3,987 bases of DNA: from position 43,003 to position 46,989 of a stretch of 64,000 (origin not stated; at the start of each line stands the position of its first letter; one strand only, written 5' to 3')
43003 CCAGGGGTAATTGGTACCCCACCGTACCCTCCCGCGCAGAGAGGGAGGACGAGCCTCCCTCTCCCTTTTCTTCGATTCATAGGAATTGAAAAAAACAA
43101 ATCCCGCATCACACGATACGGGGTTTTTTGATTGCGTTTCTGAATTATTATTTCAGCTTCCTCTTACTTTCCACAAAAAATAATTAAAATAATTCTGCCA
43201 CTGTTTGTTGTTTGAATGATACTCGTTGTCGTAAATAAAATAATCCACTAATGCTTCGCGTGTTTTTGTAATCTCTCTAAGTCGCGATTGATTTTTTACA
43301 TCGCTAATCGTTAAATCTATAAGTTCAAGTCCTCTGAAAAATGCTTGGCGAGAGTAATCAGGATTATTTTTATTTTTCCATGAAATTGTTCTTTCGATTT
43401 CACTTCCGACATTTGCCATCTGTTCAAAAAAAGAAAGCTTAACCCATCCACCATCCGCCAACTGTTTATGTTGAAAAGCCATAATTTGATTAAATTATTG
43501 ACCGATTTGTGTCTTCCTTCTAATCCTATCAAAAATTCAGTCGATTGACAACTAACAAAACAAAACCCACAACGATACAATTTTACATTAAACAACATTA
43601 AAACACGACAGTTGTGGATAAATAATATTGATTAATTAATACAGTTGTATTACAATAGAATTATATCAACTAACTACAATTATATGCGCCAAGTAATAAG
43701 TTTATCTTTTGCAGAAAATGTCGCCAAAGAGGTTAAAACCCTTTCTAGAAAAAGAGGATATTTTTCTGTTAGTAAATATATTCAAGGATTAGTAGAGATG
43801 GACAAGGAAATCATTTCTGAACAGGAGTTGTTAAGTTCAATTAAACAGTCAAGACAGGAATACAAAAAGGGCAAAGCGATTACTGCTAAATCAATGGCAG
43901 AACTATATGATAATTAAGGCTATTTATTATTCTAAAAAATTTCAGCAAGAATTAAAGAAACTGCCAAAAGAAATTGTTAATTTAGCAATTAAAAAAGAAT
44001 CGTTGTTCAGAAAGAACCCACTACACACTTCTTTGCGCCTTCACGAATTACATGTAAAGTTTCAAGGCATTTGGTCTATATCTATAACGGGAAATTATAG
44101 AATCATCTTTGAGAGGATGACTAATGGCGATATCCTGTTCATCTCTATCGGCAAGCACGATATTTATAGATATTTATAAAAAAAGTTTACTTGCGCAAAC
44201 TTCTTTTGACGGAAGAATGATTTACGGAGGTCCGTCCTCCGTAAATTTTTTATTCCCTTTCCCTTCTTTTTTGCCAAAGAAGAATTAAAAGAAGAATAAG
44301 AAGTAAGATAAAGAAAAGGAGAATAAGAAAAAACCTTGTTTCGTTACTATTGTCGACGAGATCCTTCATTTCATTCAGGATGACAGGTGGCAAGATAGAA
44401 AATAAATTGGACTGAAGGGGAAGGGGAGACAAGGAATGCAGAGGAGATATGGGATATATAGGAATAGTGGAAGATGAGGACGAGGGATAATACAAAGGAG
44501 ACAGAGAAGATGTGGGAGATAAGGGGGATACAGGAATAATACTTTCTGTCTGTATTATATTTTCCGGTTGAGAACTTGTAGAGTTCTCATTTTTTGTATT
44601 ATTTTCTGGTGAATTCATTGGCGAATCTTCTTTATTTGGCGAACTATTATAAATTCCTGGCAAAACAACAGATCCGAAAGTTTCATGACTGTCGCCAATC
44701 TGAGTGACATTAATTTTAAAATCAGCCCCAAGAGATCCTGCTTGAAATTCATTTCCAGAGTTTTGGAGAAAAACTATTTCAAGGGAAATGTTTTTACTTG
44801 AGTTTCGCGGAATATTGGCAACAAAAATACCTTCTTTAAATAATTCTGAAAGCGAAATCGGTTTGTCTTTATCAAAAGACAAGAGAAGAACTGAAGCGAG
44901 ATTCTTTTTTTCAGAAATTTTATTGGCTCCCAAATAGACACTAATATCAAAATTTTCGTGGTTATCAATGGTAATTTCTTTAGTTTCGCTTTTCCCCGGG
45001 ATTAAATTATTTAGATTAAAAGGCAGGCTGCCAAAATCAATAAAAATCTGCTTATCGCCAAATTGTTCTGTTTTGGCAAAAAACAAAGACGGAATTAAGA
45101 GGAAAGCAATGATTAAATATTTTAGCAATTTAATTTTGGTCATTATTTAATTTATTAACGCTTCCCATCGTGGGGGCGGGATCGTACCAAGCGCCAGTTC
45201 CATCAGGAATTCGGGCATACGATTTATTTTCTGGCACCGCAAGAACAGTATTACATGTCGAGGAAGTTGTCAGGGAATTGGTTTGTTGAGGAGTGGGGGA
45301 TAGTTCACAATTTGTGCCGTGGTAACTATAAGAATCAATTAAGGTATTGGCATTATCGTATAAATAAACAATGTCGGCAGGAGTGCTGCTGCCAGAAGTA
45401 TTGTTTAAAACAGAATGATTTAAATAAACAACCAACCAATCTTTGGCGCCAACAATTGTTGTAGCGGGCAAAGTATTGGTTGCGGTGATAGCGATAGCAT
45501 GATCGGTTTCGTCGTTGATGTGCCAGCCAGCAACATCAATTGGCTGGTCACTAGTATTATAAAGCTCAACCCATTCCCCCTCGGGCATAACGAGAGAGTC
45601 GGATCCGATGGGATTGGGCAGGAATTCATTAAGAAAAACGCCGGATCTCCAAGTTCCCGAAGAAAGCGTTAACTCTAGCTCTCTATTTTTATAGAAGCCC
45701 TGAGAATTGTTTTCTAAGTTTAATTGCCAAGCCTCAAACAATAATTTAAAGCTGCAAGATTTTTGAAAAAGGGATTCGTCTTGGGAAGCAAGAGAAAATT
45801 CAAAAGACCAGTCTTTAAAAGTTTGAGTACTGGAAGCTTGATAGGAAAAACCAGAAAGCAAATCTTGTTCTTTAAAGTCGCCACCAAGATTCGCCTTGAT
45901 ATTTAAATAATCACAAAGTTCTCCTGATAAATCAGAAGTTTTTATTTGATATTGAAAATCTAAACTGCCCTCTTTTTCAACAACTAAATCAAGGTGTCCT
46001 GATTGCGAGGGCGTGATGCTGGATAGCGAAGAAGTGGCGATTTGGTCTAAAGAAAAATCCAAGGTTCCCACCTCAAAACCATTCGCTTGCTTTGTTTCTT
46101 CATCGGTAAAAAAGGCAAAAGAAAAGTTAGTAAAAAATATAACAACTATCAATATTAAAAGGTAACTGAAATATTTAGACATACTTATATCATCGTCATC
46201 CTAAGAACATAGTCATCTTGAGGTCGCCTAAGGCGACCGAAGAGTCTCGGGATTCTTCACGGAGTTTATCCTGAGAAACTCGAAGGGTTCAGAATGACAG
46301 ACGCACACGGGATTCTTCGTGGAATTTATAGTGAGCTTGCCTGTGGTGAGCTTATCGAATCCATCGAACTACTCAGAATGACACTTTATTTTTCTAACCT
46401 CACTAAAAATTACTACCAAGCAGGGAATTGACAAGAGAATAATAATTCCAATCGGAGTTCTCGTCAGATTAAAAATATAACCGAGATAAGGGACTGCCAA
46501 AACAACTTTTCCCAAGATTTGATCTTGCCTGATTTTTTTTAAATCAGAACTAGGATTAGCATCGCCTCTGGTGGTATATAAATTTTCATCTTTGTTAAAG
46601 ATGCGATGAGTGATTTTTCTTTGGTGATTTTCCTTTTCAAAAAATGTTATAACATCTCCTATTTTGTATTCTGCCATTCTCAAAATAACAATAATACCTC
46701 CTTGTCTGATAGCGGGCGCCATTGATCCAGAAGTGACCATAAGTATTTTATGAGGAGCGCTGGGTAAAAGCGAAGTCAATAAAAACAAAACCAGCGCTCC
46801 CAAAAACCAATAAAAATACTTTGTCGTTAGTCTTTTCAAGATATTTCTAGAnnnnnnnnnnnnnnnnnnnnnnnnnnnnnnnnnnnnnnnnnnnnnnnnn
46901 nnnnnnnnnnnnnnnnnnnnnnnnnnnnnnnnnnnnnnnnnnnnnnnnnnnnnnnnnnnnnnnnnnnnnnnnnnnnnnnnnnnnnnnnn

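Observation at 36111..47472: Cell-surface locus: TasA/SipW-type fiber system with Lamin-Tail-domain protein and a 1401-aa vWA/Cys-repeat adhesin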

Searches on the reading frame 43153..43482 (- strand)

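Call 3: search_protein_families(library=pfam, proteins=[window:43153-43482:-], max_evalue=0.1)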
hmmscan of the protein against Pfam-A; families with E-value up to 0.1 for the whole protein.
window:43153-43482:- (109 aa): 1 family
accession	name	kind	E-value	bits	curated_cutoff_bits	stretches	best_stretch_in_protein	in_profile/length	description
PF20220.3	ABC_toxin_N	-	0.022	15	27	1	72-105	5-39/122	ABC toxin N-terminal region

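Call 4: search_protein_families(library=ncbifam, proteins=[window:43153-43482:-], max_evalue=0.1)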
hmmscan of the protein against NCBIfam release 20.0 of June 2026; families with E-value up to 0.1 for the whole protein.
window:43153-43482:- (109 aa): 0 families

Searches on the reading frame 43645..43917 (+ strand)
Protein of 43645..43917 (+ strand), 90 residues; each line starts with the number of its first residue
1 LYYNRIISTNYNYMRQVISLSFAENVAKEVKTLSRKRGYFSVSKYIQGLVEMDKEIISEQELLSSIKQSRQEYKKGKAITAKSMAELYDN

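Call 79: search_protein_families(library=pfam, proteins=[window:43645-43917:+], max_evalue=0.01)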
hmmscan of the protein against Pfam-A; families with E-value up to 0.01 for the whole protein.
window:43645-43917:+ (90 aa): 0 families

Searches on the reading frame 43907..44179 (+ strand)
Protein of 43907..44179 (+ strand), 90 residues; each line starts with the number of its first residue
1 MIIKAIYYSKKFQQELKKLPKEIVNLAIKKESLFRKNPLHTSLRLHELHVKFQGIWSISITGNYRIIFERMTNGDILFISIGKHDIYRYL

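Call 79: search_protein_families(library=pfam, proteins=[window:43907-44179:+], max_evalue=0.01)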
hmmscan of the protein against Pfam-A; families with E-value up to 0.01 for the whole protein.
window:43907-44179:+ (90 aa): 5 families
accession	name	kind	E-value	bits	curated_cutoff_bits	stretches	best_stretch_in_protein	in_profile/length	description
PF15738.11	YafQ_toxin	-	5e-06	27.1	30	1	6-85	3-84/88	Bacterial toxin of type II toxin-antitoxin system, YafQ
PF05016.21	ParE_toxin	-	2.9e-05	25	23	1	6-84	1-85/89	ParE toxin of type II toxin-antitoxin system, parDE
PF05015.19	HigB-like_toxin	-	0.00012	22.9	27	1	42-77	50-84/91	RelE-like toxin of type II toxin-antitoxin system HigB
PF24732.2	ParE_like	-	0.004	17.6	24.4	1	34-87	14-65/67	ParE-like toxin domain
PF06769.20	YoeB_toxin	-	0.0079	16.6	27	1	12-84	12-79/80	YoeB-like toxin of bacterial type II toxin-antitoxin system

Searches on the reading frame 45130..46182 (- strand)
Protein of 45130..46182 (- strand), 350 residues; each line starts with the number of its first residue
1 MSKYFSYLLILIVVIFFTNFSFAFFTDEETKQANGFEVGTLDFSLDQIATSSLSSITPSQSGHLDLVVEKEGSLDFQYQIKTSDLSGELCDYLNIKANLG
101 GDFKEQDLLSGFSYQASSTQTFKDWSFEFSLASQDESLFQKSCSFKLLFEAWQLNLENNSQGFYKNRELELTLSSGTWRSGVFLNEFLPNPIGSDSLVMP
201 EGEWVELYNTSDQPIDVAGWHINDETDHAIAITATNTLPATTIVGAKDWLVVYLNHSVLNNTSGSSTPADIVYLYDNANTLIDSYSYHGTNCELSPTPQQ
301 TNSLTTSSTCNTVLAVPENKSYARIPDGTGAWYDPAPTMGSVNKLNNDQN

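Call 3: search_protein_families(library=pfam, proteins=[window:45130-46182:-], max_evalue=0.1)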
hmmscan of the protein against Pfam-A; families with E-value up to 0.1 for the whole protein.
window:45130-46182:- (350 aa): 2 families
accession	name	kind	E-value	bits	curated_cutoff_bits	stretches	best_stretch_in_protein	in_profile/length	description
PF00932.25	LTD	-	3.1e-17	63.4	34.3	1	180-287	6-107/109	Lamin Tail Domain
PF12389.13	Peptidase_M73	-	0.00015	22.1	22.5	1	21-77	24-79/196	Camelysin metallo-endopeptidase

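Call 4: search_protein_families(library=ncbifam, proteins=[window:45130-46182:-], max_evalue=0.1)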
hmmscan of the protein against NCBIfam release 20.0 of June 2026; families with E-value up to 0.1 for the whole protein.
window:45130-46182:- (350 aa): 0 families

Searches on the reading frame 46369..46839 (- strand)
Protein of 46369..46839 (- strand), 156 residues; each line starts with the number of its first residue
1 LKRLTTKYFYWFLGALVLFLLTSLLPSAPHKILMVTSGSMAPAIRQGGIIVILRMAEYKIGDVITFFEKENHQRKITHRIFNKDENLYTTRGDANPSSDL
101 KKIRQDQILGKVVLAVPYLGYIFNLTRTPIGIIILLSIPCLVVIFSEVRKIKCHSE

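Call 3: search_protein_families(library=pfam, proteins=[window:46369-46839:-], max_evalue=0.1)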
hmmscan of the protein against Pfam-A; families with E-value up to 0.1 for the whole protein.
window:46369-46839:- (156 aa): 2 families
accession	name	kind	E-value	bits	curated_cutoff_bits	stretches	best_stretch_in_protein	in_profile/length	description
PF00717.28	Peptidase_S24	-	0.00011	22.3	23.3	1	26-113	31-116/116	Peptidase S24-like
PF10502.14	Peptidase_S26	-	0.0057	17.1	22.9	1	10-80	6-77/168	Signal peptidase, peptidase S26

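Call 4: search_protein_families(library=ncbifam, proteins=[window:46369-46839:-], max_evalue=0.1)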
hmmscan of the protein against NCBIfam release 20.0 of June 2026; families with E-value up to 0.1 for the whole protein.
window:46369-46839:- (156 aa): 4 families
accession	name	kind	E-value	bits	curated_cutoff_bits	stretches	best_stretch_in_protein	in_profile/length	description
TIGR02228.1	sigpep_I_arch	equivalog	4e-29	101.5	51.85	1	9-150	7-157/158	signal peptidase I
NF046067.1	SigPepSipWBacil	equivalog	2.1e-25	89.4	190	1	31-151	39-165/189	signal peptidase I SipW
TIGR02227.1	sigpep_I_bact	equivalog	4.7e-07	29.8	47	1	15-83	5-77/162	signal peptidase I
TIGR02754.1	sod_Ni_protease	equivalog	0.00095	19.6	63.25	1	35-113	3-89/90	nickel-type superoxide dismutase maturation protease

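Call 14: search_solved_structures(query=window:46369-46839:-, max_evalue=1, show_alignments=2)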
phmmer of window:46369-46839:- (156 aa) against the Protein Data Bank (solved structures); distinct sequences matched with E-value up to 1: 3.
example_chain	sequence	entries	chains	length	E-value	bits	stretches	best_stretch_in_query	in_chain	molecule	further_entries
7p2p_A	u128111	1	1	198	3.4e-05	27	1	15-125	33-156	Signal peptidase complex catalytic subunit SEC11A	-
9rjb_A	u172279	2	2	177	6.9e-05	26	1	15-125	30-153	Signal peptidase complex catalytic subunit SEC11A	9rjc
7p2q_A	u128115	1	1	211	0.00016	24.8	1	15-121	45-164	Signal peptidase complex catalytic subunit SEC11C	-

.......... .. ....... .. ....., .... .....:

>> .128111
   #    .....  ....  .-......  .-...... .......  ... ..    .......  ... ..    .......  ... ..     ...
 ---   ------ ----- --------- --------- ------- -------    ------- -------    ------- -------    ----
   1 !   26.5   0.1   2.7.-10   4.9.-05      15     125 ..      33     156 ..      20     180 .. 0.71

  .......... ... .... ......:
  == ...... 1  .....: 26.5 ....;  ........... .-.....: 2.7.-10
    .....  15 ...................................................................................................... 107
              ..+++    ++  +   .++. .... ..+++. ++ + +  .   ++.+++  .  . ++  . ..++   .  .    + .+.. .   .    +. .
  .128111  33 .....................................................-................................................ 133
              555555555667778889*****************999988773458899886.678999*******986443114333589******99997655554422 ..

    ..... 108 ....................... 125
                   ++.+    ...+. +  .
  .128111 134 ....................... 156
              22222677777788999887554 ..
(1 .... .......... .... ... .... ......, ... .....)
